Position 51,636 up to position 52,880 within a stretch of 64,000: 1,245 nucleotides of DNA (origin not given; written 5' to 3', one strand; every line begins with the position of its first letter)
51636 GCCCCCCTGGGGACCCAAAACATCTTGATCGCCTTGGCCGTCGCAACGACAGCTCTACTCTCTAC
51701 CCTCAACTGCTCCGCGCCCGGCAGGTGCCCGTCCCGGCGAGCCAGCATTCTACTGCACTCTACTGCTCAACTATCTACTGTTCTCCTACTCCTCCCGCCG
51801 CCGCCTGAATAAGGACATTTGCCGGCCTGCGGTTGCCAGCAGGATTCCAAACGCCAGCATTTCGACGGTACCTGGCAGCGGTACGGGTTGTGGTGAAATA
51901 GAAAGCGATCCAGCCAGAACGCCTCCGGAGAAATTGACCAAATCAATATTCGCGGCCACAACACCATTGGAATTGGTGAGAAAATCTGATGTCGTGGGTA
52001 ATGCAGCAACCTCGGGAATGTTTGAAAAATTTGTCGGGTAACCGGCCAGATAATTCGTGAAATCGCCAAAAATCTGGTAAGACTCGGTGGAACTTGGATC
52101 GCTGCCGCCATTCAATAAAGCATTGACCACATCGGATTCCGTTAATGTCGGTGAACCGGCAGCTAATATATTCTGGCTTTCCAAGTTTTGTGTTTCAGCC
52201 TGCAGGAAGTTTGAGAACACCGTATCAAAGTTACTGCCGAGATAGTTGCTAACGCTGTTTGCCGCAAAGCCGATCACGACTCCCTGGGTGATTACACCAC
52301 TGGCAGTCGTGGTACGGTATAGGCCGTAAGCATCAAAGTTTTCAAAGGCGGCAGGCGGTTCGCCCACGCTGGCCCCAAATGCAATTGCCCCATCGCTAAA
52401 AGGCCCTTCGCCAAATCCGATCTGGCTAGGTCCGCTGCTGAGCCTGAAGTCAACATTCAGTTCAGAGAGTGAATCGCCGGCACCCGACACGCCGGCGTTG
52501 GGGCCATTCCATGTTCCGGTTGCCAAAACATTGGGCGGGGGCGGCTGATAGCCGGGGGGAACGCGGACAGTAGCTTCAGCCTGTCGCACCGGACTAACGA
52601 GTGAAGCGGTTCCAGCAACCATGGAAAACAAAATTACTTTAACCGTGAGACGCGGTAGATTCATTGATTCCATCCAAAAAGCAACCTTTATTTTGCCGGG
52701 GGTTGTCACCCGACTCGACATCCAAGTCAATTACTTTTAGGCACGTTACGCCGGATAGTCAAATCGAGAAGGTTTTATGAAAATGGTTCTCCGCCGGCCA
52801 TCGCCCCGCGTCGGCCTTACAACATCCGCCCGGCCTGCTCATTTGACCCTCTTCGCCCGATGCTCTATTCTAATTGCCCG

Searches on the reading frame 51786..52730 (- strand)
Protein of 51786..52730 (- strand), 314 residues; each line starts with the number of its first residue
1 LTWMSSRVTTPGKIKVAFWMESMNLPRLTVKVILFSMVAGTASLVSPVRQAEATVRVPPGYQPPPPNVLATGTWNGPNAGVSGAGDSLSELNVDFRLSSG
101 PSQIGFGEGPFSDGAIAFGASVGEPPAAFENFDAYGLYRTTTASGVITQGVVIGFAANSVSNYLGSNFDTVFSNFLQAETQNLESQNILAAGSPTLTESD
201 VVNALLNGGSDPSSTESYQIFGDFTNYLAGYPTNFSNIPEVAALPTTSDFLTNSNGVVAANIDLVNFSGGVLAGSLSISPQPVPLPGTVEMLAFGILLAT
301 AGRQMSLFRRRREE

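Call 62: search_protein_families(library=pfam, proteins=[window:51786-52730:-], max_evalue=1)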
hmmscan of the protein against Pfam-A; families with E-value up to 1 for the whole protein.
window:51786-52730:- (314 aa): 1 family
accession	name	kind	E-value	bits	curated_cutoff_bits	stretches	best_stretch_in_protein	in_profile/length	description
PF07589.16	PEP-CTERM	-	0.46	11.1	20.7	0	282-303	1-22/24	PEP-CTERM motif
